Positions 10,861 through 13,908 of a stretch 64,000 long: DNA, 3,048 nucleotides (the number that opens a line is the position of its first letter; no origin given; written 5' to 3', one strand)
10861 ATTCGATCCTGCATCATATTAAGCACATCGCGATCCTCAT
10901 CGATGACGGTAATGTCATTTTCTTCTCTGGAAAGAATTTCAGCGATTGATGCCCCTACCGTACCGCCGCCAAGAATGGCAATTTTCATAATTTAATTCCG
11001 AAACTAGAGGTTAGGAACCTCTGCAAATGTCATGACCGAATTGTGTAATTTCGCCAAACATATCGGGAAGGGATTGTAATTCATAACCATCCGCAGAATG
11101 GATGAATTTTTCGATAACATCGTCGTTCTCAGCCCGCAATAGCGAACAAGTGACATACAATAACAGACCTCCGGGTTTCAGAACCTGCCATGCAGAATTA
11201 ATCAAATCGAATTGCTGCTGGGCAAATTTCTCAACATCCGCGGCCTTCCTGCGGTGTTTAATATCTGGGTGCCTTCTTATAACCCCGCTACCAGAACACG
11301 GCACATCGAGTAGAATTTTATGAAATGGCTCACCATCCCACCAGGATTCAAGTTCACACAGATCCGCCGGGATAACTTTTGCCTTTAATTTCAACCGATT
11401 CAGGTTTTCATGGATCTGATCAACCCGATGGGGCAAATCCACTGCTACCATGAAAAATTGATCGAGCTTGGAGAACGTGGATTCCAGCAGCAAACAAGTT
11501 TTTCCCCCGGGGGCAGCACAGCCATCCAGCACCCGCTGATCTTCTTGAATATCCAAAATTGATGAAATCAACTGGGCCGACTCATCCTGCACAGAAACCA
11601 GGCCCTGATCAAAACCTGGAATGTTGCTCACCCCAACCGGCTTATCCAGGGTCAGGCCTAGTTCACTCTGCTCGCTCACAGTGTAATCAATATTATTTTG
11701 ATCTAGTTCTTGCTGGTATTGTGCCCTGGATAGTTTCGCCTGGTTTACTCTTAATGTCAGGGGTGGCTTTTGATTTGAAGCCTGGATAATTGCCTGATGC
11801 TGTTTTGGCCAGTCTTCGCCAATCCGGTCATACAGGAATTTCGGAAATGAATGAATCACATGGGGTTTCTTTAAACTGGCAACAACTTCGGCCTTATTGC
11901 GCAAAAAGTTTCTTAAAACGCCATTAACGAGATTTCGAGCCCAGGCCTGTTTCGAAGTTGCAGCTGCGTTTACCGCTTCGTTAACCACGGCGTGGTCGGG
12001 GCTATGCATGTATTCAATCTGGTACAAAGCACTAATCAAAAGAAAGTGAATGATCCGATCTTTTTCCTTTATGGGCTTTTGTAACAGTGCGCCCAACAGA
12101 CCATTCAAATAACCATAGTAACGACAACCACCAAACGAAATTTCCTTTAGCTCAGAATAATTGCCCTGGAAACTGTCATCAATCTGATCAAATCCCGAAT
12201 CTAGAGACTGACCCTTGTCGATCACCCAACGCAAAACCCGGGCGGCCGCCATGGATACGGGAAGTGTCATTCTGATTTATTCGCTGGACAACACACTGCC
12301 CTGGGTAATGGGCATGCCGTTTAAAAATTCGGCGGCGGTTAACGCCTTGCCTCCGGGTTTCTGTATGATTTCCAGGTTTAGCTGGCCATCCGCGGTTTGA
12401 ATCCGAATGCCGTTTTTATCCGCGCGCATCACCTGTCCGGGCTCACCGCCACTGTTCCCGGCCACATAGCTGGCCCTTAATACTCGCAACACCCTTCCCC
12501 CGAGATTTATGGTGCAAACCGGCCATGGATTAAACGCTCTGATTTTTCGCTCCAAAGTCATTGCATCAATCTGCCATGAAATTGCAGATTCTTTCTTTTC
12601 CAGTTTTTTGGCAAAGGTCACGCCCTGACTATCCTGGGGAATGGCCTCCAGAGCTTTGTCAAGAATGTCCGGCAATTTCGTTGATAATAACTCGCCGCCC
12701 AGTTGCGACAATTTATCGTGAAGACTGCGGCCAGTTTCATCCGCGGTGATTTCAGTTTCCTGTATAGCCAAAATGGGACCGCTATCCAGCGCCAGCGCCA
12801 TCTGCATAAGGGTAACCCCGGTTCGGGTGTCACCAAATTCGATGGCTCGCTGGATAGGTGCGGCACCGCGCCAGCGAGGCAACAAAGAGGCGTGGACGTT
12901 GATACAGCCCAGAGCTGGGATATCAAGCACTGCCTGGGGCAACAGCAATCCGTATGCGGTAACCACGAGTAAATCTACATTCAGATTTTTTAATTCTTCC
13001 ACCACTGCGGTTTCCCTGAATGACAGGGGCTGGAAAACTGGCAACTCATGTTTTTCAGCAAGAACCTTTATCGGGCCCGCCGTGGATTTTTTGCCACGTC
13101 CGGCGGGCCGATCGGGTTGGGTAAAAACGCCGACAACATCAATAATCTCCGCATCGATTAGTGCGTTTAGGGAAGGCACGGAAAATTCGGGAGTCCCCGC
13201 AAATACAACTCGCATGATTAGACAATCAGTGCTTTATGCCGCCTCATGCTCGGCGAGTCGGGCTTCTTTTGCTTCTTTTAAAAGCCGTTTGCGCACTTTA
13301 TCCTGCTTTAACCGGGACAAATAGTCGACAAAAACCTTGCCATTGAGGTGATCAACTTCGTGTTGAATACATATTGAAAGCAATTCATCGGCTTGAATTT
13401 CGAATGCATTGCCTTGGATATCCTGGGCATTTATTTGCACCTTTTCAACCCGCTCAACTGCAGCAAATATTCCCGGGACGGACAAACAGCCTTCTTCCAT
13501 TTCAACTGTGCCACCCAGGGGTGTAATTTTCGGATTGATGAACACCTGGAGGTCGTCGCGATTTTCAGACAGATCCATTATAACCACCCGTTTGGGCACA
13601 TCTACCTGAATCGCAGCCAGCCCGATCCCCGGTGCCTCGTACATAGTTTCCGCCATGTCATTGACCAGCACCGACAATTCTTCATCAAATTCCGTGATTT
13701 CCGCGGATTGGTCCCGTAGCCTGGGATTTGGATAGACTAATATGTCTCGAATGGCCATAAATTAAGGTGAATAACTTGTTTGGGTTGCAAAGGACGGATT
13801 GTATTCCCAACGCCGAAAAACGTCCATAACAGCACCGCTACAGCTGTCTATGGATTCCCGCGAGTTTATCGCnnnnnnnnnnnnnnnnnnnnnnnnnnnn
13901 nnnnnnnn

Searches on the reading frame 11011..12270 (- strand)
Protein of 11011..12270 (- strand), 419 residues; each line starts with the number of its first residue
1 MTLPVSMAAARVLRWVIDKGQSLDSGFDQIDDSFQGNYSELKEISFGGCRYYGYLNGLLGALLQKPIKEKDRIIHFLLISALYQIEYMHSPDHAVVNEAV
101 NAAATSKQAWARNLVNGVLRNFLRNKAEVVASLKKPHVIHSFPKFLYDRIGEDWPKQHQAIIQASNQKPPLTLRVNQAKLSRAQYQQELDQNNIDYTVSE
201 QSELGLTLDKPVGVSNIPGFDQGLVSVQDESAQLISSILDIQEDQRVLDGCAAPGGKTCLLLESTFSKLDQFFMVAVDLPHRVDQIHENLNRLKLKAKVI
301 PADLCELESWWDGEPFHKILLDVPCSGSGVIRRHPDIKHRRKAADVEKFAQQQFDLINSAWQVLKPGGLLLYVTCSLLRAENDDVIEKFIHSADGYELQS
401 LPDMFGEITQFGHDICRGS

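Call 6: search_protein_families(library=ncbifam, proteins=[window:11011-12270:-], max_evalue=1e-10)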
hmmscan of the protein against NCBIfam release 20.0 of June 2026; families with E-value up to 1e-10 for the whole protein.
window:11011-12270:- (419 aa): 9 families
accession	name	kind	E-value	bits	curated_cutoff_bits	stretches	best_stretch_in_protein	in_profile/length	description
NF008149.0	PRK10901.1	equivalog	7.6e-131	437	375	1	5-395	11-400/434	16S rRNA (cytosine(967)-C(5))-methyltransferase RsmB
TIGR00563.1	rsmB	equivalog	9.8e-94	314.9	269.05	1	37-399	35-401/437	16S rRNA (cytosine(967)-C(5))-methyltransferase RsmB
NF011494.0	PRK14902.1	equivalog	1.1e-83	281.5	319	1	41-401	44-406/444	16S rRNA (cytosine(967)-C(5))-methyltransferase RsmB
NF011493.0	PRK14901.1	equivalog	1.6e-76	257.9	540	1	41-401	43-413/447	16S rRNA (cytosine(967)-C(5))-methyltransferase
NF011495.0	PRK14903.1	equivalog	2.6e-56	191.3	503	1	5-397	5-389/431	16S rRNA (cytosine(967)-C(5))-methyltransferase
TIGR00446.1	nop2p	subfamily_domain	4.9e-37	127.6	210.45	1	173-391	1-216/264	NOL1/NOP2/sun family putative RNA methylase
NF041567.1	mtaseRsmF_Thermus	equivalog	5.4e-33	114.2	690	1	148-399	3-245/443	16S rRNA (cytosine(1407)-C(5))-methyltransferase RsmF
NF008898.0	PRK11933.1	equivalog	7.1e-30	103.9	588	1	148-407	14-280/480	16S rRNA (cytosine(1407)-C(5))-methyltransferase RsmF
NF040814.1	tRNA_cyt_mtase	equivalog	8.8e-22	77.5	550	1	213-394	75-253/305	tRNA (cytosine(49)-C(5))-methyltransferase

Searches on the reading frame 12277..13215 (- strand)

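Call 6: search_protein_families(library=ncbifam, proteins=[window:12277-13215:-], max_evalue=1e-10)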
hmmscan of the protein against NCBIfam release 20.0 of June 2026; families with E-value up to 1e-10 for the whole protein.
window:12277-13215:- (312 aa): 4 families
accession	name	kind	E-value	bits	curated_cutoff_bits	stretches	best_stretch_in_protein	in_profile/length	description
TIGR00460.1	fmt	equivalog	4.5e-91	305.2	201.5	1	1-301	1-304/315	methionyl-tRNA formyltransferase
NF005998.1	PRK08125.1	equivalog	1.7e-44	152.3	777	1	3-310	4-305/649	bifunctional UDP-4-amino-4-deoxy-L-arabinose formyltransferase/UDP-glucuronic acid oxidase ArnA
NF005414.0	PRK06988.1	equivalog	7.5e-33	113.8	316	1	2-282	4-283/311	formyltransferase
TIGR00639.1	PurN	equivalog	4.3e-15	55.8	150.1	1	67-176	67-176/192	phosphoribosylglycinamide formyltransferase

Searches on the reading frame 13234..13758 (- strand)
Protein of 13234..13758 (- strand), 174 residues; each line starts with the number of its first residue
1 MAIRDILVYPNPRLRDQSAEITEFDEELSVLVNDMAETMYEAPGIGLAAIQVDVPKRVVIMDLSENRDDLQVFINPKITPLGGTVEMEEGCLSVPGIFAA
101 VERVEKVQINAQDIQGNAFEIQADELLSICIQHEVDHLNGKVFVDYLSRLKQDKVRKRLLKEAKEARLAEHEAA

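Call 6: search_protein_families(library=ncbifam, proteins=[window:13234-13758:-], max_evalue=1e-10)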
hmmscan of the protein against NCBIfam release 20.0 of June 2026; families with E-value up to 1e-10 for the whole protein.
window:13234-13758:- (174 aa): 6 families
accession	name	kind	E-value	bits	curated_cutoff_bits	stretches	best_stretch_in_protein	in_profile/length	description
TIGR00079.1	pept_deformyl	equivalog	3.4e-49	166.5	103.95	1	5-159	3-159/161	peptide deformylase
NF001159.1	PRK00150.1-3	subfamily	4.3e-47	159.7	125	1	3-159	2-162/167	peptide deformylase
NF009484.0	PRK12846.1-5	equivalog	5.7e-44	149.8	190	1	1-162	1-162/165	peptide deformylase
NF009483.0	PRK12846.1-4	equivalog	8.6e-30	103.8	267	1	1-158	1-167/193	peptide deformylase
NF011189.0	PRK14595.1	equivalog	1.3e-26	93.2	232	1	1-154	1-153/162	peptide deformylase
NF006670.0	PRK09218.1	equivalog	1.7e-17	63.7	162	1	12-142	10-135/136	peptide deformylase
